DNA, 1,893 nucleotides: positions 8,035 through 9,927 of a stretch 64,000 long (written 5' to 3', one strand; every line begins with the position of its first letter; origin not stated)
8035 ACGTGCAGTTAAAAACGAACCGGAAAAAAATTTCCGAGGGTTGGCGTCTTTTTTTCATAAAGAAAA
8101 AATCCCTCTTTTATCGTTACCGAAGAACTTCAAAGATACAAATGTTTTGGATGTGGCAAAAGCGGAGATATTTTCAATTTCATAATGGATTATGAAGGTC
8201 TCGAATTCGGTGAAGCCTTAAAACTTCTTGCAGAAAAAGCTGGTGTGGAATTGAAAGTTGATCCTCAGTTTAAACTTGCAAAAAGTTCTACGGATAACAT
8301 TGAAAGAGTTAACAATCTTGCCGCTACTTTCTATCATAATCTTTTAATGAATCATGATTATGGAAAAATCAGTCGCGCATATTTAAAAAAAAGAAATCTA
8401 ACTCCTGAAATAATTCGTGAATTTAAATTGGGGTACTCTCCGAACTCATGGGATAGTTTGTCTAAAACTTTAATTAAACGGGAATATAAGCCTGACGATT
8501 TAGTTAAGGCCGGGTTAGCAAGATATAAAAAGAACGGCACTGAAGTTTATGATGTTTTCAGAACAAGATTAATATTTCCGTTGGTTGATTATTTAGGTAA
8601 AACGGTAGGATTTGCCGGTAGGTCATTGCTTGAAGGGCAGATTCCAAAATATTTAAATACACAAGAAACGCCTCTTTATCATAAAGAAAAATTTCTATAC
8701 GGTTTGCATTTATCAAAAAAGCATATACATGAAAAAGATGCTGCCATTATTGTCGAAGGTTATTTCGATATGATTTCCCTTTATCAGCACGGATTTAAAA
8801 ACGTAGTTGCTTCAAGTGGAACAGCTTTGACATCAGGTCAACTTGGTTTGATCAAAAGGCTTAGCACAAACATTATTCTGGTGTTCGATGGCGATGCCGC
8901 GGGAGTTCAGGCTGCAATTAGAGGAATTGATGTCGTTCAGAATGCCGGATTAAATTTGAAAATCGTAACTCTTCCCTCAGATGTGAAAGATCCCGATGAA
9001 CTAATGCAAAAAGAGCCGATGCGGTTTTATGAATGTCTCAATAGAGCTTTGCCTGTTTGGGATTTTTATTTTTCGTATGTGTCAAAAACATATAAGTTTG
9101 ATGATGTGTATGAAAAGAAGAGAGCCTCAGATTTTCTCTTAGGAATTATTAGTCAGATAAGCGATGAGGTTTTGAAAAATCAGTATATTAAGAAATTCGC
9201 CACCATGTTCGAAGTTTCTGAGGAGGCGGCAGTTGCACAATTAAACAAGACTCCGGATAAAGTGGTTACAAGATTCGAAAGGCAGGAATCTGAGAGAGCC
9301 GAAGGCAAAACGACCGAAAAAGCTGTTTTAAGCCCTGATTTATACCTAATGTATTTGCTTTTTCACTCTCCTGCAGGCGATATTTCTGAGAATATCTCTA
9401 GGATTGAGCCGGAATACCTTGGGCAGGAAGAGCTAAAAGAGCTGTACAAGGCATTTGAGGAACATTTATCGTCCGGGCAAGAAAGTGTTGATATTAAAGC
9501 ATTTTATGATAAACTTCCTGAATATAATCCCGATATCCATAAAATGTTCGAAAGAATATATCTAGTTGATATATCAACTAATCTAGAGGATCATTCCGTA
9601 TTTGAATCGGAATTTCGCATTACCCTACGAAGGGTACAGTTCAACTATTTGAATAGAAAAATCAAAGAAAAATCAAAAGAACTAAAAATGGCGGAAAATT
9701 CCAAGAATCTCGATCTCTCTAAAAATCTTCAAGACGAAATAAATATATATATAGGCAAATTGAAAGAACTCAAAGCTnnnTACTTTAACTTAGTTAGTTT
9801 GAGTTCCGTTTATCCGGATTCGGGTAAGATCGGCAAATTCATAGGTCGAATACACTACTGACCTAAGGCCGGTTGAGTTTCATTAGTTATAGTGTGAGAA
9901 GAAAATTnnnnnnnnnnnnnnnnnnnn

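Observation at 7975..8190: dnaG zinc-binding domain still aligns in one frame but carries three in-frame stops and has lost its first Zn ligand pair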

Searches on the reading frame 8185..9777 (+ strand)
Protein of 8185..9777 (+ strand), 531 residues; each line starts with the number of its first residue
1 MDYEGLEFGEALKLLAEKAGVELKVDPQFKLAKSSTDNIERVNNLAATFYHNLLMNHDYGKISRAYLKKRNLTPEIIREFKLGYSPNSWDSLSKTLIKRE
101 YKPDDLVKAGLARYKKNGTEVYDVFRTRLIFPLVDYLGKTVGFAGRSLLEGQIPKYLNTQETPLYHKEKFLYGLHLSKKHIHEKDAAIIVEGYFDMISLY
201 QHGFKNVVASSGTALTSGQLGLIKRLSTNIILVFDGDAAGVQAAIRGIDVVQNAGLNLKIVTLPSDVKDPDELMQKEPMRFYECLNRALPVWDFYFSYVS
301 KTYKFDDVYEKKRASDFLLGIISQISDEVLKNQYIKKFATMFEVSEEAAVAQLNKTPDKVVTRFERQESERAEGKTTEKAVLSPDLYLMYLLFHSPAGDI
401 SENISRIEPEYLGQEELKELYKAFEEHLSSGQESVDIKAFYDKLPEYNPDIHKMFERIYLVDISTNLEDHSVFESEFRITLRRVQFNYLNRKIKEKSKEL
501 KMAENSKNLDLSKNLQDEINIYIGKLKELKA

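Call 10: find_encoding_contigs(protein=window:8185-9777:+, flank=6000, max_places=8)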
Protein window:8185-9777:+ (531 aa): no gene with exactly this product is on record in the collection.

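Call 11: search_protein_families(library=pfam, proteins=[window:8185-9777:+], max_evalue=0.01)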
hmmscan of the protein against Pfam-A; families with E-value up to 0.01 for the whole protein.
window:8185-9777:+ (531 aa): 6 families
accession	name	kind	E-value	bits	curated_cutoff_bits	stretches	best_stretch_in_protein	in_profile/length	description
PF08275.17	DNAG_N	-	2.1e-37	128.5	26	1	50-177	2-127/128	DNA primase catalytic core, N-terminal domain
PF13155.12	Toprim_2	-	2.7e-22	79.4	22.1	1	188-273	1-87/88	Toprim-like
PF13662.12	Toprim_4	-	1.9e-17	63.7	25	1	186-261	2-84/85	Toprim domain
PF01751.28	Toprim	-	2.8e-10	40.7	23.1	1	187-260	2-93/96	Toprim domain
PF10410.14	DnaB_bind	-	1e-08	35.7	20.6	1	293-347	2-56/56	DnaB-helicase binding domain of primase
PF13362.12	Toprim_3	-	4.4e-07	30.7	27.2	1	187-276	2-91/95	Toprim domain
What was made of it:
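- On Bacterial DnaG primase: PF13155 at 79.4 bits and PF13662 at 63.7 bits, all in ORF 8185-9780 (call 11).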

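Call 12: find_homologous_proteins(query=window:8185-9777:+, max_evalue=1e-20)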
Query window:8185-9777:+ (531 aa): 6622 proteins with E <= 1e-20 among 8000 candidates; the best 120 are listed.
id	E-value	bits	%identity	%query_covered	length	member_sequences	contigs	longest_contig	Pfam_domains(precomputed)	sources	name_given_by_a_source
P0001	0.0e+0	1164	99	100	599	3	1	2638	PF08275.18,PF13155.13,PF01807.26,PF13662.13,PF10410.15,PF01751.29,PF13362.13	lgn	-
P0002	9.4e-154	531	47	100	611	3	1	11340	PF08275.18,PF13155.13,PF01807.26,PF13662.13,PF10410.15,PF01751.29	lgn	-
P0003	9.3e-153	528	47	100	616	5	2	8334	PF08275.18,PF13155.13,PF01807.26,PF13662.13,PF10410.15,PF01751.29,PF13362.13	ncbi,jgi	jgi:DNA primase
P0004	5.0e-144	499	46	98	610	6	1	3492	PF08275.18,PF13155.13,PF01807.26,PF13662.13,PF00772.27,PF01751.29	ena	-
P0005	3.9e-142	493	46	100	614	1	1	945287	PF08275.18,PF13155.13,PF01807.26,PF13662.13,PF10410.15,PF01751.29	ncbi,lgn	-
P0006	4.2e-142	493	45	100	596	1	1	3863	PF08275.18,PF13155.13,PF01807.26,PF13662.13,PF10410.15,PF01751.29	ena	-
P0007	5.0e-141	489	45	100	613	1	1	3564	PF08275.18,PF13155.13,PF01807.26,PF13662.13,PF01751.29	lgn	-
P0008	7.4e-141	489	44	100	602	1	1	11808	PF08275.18,PF13155.13,PF01807.26,PF13662.13,PF10410.15,PF01751.29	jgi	jgi:DNA primase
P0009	2.7e-140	487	44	100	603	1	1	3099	PF08275.18,PF13155.13,PF01807.26,PF13662.13,PF10410.15,PF01751.29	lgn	-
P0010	3.3e-140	486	45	100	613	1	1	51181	PF08275.18,PF13155.13,PF01807.26,PF13662.13,PF10410.15,PF01751.29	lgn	-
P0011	3.8e-140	486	46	100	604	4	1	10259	PF08275.18,PF13155.13,PF01807.26,PF13662.13,PF10410.15,PF01751.29,PF13362.13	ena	-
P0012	1.3e-138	481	44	95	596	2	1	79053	PF08275.18,PF13155.13,PF01807.26,PF13662.13,PF01751.29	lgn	-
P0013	3.7e-137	476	43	100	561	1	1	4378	PF08275.18,PF13155.13,PF01807.26,PF13662.13,PF10410.15,PF01751.29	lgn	-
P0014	2.2e-136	474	44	100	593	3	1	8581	PF08275.18,PF13155.13,PF01807.26,PF13662.13,PF01751.29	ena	-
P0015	3.2e-136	473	46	95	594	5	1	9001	PF08275.18,PF13155.13,PF01807.26,PF13662.13,PF10410.15,PF01751.29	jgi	-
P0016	4.1e-134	466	44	100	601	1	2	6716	PF08275.18,PF13155.13,PF01807.26,PF13662.13,PF01751.29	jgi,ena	-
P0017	1.7e-131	458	44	95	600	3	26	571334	PF08275.18,PF13155.13,PF01807.26,PF13662.13,PF10410.15,PF01751.29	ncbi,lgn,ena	-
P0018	3.9e-130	453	45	95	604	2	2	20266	PF08275.18,PF13155.13,PF01807.26,PF13662.13,PF10410.15,PF01751.29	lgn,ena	-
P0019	2.3e-122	428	42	95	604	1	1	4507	PF08275.18,PF13155.13,PF01807.26,PF13662.13,PF01751.29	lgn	-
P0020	1.4e-121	425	42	96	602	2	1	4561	PF08275.18,PF13155.13,PF01807.26,PF13662.13,PF10410.15,PF01751.29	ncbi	-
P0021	1.7e-94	336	39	99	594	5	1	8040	PF08275.18,PF13155.13,PF01807.26,PF13662.13,PF10410.15,PF01751.29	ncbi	-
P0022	3.6e-94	335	39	97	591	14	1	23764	PF08275.18,PF13155.13,PF01807.26,PF13662.13,PF10410.15,PF01751.29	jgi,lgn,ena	-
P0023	2.3e-92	329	37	95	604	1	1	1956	PF08275.18,PF13155.13,PF01807.26,PF13662.13,PF10410.15,PF01751.29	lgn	-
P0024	3.0e-92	328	36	98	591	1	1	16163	PF08275.18,PF13155.13,PF01807.26,PF13662.13,PF10410.15,PF01751.29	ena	-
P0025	2.6e-89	319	36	100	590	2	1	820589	PF08275.18,PF13155.13,PF01807.26,PF13662.13,PF10410.15,PF01751.29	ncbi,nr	ncbi:MAG: DNA primase [Candidatus Daviesbacteria bacterium]|nr:MAG: DNA primase [Candidatus Daviesba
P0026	1.8e-88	316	37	95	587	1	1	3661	PF08275.18,PF13155.13,PF01807.26,PF13662.13,PF10410.15,PF01751.29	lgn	-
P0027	8.0e-87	310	35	98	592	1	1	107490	PF08275.18,PF13155.13,PF01807.26,PF13662.13,PF10410.15,PF01751.29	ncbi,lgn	-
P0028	1.2e-85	306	36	98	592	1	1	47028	PF08275.18,PF13155.13,PF01807.26,PF13662.13,PF10410.15,PF01751.29,PF13362.13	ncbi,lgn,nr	ncbi:MAG: DNA primase [Candidatus Kerfeldbacteria bacterium]|nr:DNA primase [Candidatus Kerfeldbacte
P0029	4.1e-85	305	36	95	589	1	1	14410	PF08275.18,PF13155.13,PF01807.26,PF13662.13,PF10410.15,PF01751.29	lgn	-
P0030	2.3e-84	302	36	99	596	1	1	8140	PF08275.18,PF13155.13,PF01807.26,PF13662.13,PF10410.15,PF01751.29,PF13362.13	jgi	-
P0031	3.7e-84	302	36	95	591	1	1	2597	PF08275.18,PF13155.13,PF01807.26,PF13662.13,PF10410.15,PF01751.29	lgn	-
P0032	1.3e-83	300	34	99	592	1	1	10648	PF08275.18,PF13155.13,PF01807.26,PF13662.13,PF10410.15,PF01751.29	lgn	-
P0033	4.5e-83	298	35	99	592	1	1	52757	PF08275.18,PF13155.13,PF01807.26,PF13662.13,PF10410.15,PF01751.29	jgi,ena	-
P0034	6.6e-83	297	38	79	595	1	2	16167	PF08275.18,PF13155.13,PF01807.26,PF13662.13,PF10410.15,PF01751.29,PF13362.13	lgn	-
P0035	2.4e-82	296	36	95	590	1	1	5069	PF08275.18,PF13155.13,PF01807.26,PF13662.13,PF10410.15,PF01751.29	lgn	-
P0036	4.8e-82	295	34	100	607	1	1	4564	PF08275.18,PF13155.13,PF01807.26,PF13662.13,PF10410.15,PF01751.29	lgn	-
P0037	1.0e-81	293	43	65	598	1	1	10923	PF08275.18,PF13155.13,PF01807.26,PF13662.13,PF10410.15,PF01751.29,PF13362.13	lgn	-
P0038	1.2e-81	293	35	99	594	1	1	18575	PF08275.18,PF13155.13,PF01807.26,PF13662.13,PF10410.15,PF01751.29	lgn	-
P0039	1.8e-81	293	35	98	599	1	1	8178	PF08275.18,PF13155.13,PF01807.26,PF13662.13,PF10410.15,PF01751.29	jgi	jgi:DNA primase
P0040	3.8e-81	292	34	100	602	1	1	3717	PF08275.18,PF13155.13,PF01807.26,PF13662.13,PF10410.15,PF01751.29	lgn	-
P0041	3.8e-81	292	33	100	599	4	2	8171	PF08275.18,PF13155.13,PF01807.26,PF13662.13,PF10410.15,PF01751.29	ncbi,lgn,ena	-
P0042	4.3e-81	291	34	100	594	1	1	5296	PF08275.18,PF13155.13,PF01807.26,PF13662.13,PF10410.15,PF01751.29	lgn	-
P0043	1.2e-80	290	35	97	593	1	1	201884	PF08275.18,PF13155.13,PF01807.26,PF13662.13,PF10410.15,PF01751.29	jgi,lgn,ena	-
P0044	3.8e-80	288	35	96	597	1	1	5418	PF08275.18,PF13155.13,PF01807.26,PF13662.13,PF10410.15,PF01751.29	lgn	-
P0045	4.6e-80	288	33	100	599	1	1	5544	PF08275.18,PF13155.13,PF01807.26,PF13662.13,PF10410.15,PF01751.29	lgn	-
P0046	4.9e-80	288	34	93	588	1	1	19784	PF08275.18,PF13155.13,PF01807.26,PF13662.13,PF10410.15,PF01751.29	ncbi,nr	ncbi:MAG: DNA primase, partial [Chloroflexi bacterium]|nr:DNA primase [Chloroflexota bacterium]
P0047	1.4e-79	286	42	65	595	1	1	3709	PF08275.18,PF13155.13,PF01807.26,PF13662.13,PF10410.15,PF01751.29,PF13362.13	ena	-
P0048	9.2e-79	284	34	95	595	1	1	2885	PF08275.18,PF13155.13,PF01807.26,PF13662.13,PF10410.15,PF01751.29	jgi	-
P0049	1.5e-78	283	40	73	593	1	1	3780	PF08275.18,PF13155.13,PF01807.26,PF13662.13,PF01751.29,PF13362.13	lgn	-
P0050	1.7e-78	283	40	80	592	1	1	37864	PF08275.18,PF13155.13,PF01807.26,PF13662.13,PF10410.15,PF01751.29,PF13362.13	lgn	-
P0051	1.9e-78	283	34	99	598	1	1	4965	PF08275.18,PF13155.13,PF01807.26,PF13662.13,PF10410.15,PF01751.29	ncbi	-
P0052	2.0e-78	283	33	98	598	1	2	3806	PF08275.18,PF13155.13,PF01807.26,PF13662.13,PF10410.15,PF01751.29,PF13362.13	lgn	-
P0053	5.9e-78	281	35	99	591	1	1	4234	PF08275.18,PF13155.13,PF01807.26,PF13662.13,PF10410.15,PF01751.29,PF13362.13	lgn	-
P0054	6.7e-78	281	38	79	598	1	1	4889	PF08275.18,PF13155.13,PF01807.26,PF13662.13,PF10410.15,PF01751.29,PF13362.13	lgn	-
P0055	7.2e-78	281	35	95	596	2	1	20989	PF08275.18,PF13155.13,PF01807.26,PF13662.13,PF10410.15,PF01751.29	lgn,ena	-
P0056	7.5e-78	281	35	95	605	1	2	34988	PF08275.18,PF13155.13,PF01807.26,PF13662.13,PF10410.15,PF01751.29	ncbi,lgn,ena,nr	ncbi:MAG: DNA primase [Patescibacteria group bacterium]|nr:DNA primase [Patescibacteria group bacter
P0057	1.7e-77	280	36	84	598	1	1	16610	PF08275.18,PF13155.13,PF01807.26,PF13662.13,PF10410.15,PF01751.29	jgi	jgi:DNA primase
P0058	2.0e-77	279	39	76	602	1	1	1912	PF08275.18,PF13155.13,PF01807.26,PF13662.13,PF01751.29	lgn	-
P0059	2.4e-77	279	35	98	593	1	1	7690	PF08275.18,PF13155.13,PF01807.26,PF13662.13,PF10410.15,PF01751.29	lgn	-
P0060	2.5e-77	279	33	100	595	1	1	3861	PF08275.18,PF13155.13,PF01807.26,PF13662.13,PF10410.15,PF01751.29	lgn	-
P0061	2.7e-77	279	34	100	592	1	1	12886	PF08275.18,PF13155.13,PF01807.26,PF13662.13,PF10410.15,PF01751.29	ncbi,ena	-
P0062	6.7e-77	278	35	87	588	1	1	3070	PF08275.18,PF13155.13,PF01807.26,PF13662.13,PF10410.15,PF01751.29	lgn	-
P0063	2.9e-76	275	31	100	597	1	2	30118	PF08275.18,PF13155.13,PF01807.26,PF13662.13,PF10410.15,PF01751.29,PF13362.13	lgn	-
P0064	4.7e-76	275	35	95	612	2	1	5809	PF08275.18,PF13155.13,PF01807.26,PF13662.13,PF10410.15,PF01751.29,PF13362.13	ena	-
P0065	4.8e-76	275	35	97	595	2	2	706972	PF08275.18,PF13155.13,PF01807.26,PF13662.13,PF10410.15,PF01751.29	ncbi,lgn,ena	-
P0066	5.8e-76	275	42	65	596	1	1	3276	PF08275.18,PF13155.13,PF01807.26,PF13662.13,PF10410.15,PF01751.29,PF13362.13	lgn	-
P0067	9.1e-76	274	38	79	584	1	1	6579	PF08275.18,PF13155.13,PF01807.26,PF13662.13,PF10410.15,PF01751.29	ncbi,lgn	-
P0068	1.2e-75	273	35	83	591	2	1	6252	PF08275.18,PF13155.13,PF01807.26,PF13662.13,PF10410.15,PF01751.29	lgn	-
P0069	4.0e-75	272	36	84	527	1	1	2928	PF08275.18,PF13155.13,PF13662.13,PF10410.15,PF01751.29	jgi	jgi:DNA primase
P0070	7.8e-75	271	36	84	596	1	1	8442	PF08275.18,PF13155.13,PF01807.26,PF13662.13,PF10410.15,PF01751.29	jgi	jgi:DNA primase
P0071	1.1e-74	270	35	99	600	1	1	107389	PF08275.18,PF13155.13,PF01807.26,PF13662.13,PF10410.15,PF01751.29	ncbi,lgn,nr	ncbi:DNA primase [Candidatus Falkowbacteria bacterium]|nr:DNA primase [Candidatus Falkowbacteria bac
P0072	1.2e-74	270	41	65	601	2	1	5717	PF08275.18,PF13155.13,PF01807.26,PF13662.13,PF10410.15,PF01751.29,PF13362.13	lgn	-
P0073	2.1e-74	269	37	83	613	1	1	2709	PF08275.18,PF13155.13,PF01807.26,PF13662.13,PF10410.15,PF01751.29,PF13362.13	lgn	-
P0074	2.5e-74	269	37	83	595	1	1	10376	PF08275.18,PF13155.13,PF01807.26,PF13662.13,PF10410.15,PF01751.29,PF13362.13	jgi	jgi:DNA primase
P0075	2.8e-74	269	33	99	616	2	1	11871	PF08275.18,PF13155.13,PF01807.26,PF13662.13,PF10410.15,PF01751.29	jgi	-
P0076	2.9e-74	269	36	81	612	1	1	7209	PF08275.18,PF13155.13,PF01807.26,PF13662.13,PF10410.15,PF01751.29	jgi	jgi:DNA primase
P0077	3.4e-74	269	35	79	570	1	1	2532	PF08275.18,PF13155.13,PF01807.26,PF13662.13,PF10410.15,PF01751.29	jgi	jgi:DNA primase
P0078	4.0e-74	268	42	68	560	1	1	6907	PF08275.18,PF13155.13,PF01807.26,PF13662.13,PF10410.15,PF01751.29,PF13362.13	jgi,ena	-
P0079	4.2e-74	268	39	79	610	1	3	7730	PF08275.18,PF13155.13,PF01807.26,PF13662.13,PF10410.15,PF01751.29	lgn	-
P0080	7.3e-74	268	40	68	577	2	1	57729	PF08275.18,PF13155.13,PF01807.26,PF13662.13,PF10410.15,PF01751.29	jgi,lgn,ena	-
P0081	1.0e-73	267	34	96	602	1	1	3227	PF08275.18,PF13155.13,PF01807.26,PF13662.13,PF10410.15,PF01751.29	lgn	-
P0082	2.1e-73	266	33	98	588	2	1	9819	PF08275.18,PF13155.13,PF01807.26,PF13662.13,PF10410.15,PF01751.29,PF13362.13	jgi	jgi:DNA primase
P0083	2.5e-73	266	35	82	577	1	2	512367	PF08275.18,PF13155.13,PF01807.26,PF13662.13,PF10410.15,PF01751.29,PF13362.13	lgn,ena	-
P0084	2.9e-73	266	36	96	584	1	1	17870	PF08275.18,PF13155.13,PF01807.26,PF13662.13,PF10410.15,PF01751.29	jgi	jgi:DNA primase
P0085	3.0e-73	266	41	65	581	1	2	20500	PF08275.18,PF13155.13,PF01807.26,PF13662.13,PF10410.15,PF01751.29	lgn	-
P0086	4.0e-73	265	32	95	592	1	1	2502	PF08278.17,PF08275.18,PF13155.13,PF01807.26,PF13662.13,PF10410.15,PF00772.27,PF01751.29,PF13362.13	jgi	jgi:DNA primase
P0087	4.3e-73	265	36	83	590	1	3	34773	PF08275.18,PF13155.13,PF01807.26,PF13662.13,PF10410.15,PF01751.29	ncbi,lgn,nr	ncbi:DNA primase [Patescibacteria group bacterium]|nr:DNA primase [Patescibacteria group bacterium] 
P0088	4.5e-73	265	39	64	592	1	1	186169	PF08275.18,PF13155.13,PF01807.26,PF13662.13,PF01751.29,PF13362.13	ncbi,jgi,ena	ncbi:MAG: DNA primase [Patescibacteria group bacterium]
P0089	4.9e-73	265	36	97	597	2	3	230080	PF08275.18,PF13155.13,PF01807.26,PF13662.13,PF10410.15,PF01751.29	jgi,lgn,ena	-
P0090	6.1e-73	265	33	99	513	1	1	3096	PF08275.18,PF13155.13,PF13662.13,PF10410.15,PF01751.29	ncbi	-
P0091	6.6e-73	264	35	80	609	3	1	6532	PF08275.18,PF13155.13,PF01807.26,PF13662.13,PF10410.15,PF01751.29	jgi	-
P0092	7.3e-73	264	34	95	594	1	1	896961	PF08275.18,PF13155.13,PF01807.26,PF13662.13,PF10410.15,PF01751.29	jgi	jgi:DNA primase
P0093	1.3e-72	263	37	79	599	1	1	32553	PF08275.18,PF13155.13,PF01807.26,PF13662.13,PF01751.29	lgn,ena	-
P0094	1.4e-72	263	41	67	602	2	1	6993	PF08275.18,PF13155.13,PF01807.26,PF13662.13,PF10410.15,PF01751.29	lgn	-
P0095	1.6e-72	263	36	95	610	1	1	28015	PF08275.18,PF13155.13,PF01807.26,PF13662.13,PF10410.15,PF01751.29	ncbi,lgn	-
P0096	1.7e-72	263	40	66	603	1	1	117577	PF08275.18,PF13155.13,PF01807.26,PF13662.13,PF01751.29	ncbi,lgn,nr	ncbi:MAG: DNA primase [Candidatus Magasanikbacteria bacterium]|nr:DNA primase [Candidatus Magasanikb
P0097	1.8e-72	263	35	86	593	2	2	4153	PF08275.18,PF13155.13,PF01807.26,PF13662.13,PF10410.15,PF01751.29,PF13362.13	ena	-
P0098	1.8e-72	263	37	71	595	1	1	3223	PF08275.18,PF13155.13,PF01807.26,PF13662.13,PF10410.15,PF01751.29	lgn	-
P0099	2.2e-72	263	41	67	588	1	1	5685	PF08275.18,PF13155.13,PF01807.26,PF13662.13,PF10410.15,PF01751.29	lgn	-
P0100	2.8e-72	262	32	97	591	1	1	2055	PF08275.18,PF13155.13,PF01807.26,PF13662.13,PF10410.15,PF01751.29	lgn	-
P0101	3.1e-72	262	34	99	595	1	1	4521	PF08275.18,PF13155.13,PF01807.26,PF13662.13,PF10410.15,PF01751.29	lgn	-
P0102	3.6e-72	262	38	67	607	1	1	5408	PF08275.18,PF13155.13,PF01807.26,PF13662.13,PF10410.15,PF01751.29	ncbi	-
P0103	3.8e-72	262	39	69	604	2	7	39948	PF08275.18,PF13155.13,PF01807.26,PF13662.13,PF10410.15,PF01751.29,PF13362.13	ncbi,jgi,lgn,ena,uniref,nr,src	ncbi:DNA primase [Candidatus Uhrbacteria bacterium RIFOXYC2_FULL_47_19]|uniref:DNA primase n=1 Tax=C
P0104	7.0e-72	261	40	68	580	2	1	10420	PF08275.18,PF13155.13,PF01807.26,PF13662.13,PF10410.15,PF01751.29,PF13362.13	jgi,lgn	jgi:DNA primase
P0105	8.8e-72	261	39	67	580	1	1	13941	PF08275.18,PF13155.13,PF01807.26,PF13662.13,PF10410.15,PF01751.29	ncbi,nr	ncbi:MAG: DNA primase [Patescibacteria group bacterium]|nr:DNA primase [Patescibacteria group bacter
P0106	1.5e-71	260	37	78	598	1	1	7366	PF08275.18,PF13155.13,PF01807.26,PF13662.13,PF10410.15,PF01751.29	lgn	-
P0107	1.8e-71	260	35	85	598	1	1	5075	PF08275.18,PF13155.13,PF01807.26,PF13662.13,PF10410.15,PF01751.29,PF13362.13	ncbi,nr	ncbi:MAG: DNA primase [Sedimentisphaerales bacterium]|nr:DNA primase [Sedimentisphaerales bacterium]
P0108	2.0e-71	260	35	82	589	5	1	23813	PF08275.18,PF13155.13,PF01807.26,PF13662.13,PF10410.15,PF01751.29,PF13362.13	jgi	jgi:DNA primase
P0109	2.2e-71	259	34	86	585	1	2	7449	PF08275.18,PF13155.13,PF01807.26,PF13662.13,PF10410.15,PF01751.29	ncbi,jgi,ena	-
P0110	2.3e-71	259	33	95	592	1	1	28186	PF08275.18,PF13155.13,PF01807.26,PF13662.13,PF10410.15,PF01751.29,PF13362.13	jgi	jgi:DNA primase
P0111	2.7e-71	259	39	66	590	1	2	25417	PF08275.18,PF13155.13,PF01807.26,PF13662.13,PF10410.15,PF01751.29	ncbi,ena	-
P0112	4.7e-71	258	32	100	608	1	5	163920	PF08275.18,PF13155.13,PF01807.26,PF13662.13,PF10410.15,PF01751.29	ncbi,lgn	-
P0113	5.3e-71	258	32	92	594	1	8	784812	PF08275.18,PF13155.13,PF01807.26,PF13662.13,PF10410.15,PF01751.29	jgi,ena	jgi:DNA primase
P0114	5.3e-71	258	40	66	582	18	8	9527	PF08275.18,PF13155.13,PF01807.26,PF13662.13,PF10410.15,PF01751.29,PF13362.13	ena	-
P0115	5.6e-71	258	40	67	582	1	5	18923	PF08275.18,PF13155.13,PF01807.26,PF13662.13,PF10410.15,PF01751.29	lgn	-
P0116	6.4e-71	258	33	98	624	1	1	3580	PF08275.18,PF13155.13,PF01807.26,PF13662.13,PF10410.15,PF01751.29,PF13362.13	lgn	-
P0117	8.5e-71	257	37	74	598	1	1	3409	PF08275.18,PF13155.13,PF01807.26,PF13662.13,PF01751.29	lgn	-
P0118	8.6e-71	257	40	67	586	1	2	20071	PF08275.18,PF13155.13,PF01807.26,PF13662.13,PF10410.15,PF01751.29,PF13362.13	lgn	-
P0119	8.7e-71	257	32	96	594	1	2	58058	PF08275.18,PF13155.13,PF01807.26,PF13662.13,PF10410.15,PF01751.29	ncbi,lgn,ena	-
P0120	1.3e-70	257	32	97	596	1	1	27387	PF08275.18,PF13155.13,PF01807.26,PF13662.13,PF10410.15,PF01751.29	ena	-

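Call 14: find_encoding_contigs(protein=P0001, flank=6000, max_places=8)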
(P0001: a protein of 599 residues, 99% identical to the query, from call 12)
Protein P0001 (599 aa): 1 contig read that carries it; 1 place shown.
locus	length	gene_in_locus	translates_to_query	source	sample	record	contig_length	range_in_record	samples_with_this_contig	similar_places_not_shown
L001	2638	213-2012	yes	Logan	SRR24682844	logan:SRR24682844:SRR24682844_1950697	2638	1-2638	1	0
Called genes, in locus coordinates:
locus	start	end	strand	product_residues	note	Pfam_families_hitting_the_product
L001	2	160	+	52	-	?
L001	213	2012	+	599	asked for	PF01807:Zn_ribbon_DnaG, PF08275:DNAG_N, PF01751:Toprim, PF13155:Toprim_2, PF13362:Toprim_3 (weak), PF13662:Toprim_4, PF10410:DnaB_bind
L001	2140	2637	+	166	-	?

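Call 17: list_cluster_members(proteins=[P0001])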
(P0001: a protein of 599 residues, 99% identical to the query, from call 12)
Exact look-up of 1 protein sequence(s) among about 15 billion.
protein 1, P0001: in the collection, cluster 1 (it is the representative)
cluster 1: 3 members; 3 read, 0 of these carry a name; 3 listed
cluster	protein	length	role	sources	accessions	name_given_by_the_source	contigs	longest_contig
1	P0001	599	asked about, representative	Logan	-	-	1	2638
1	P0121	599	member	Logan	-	-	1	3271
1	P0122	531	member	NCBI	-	-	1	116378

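Call 19: find_encoding_contigs(protein=P0122, flank=10000, max_places=8)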
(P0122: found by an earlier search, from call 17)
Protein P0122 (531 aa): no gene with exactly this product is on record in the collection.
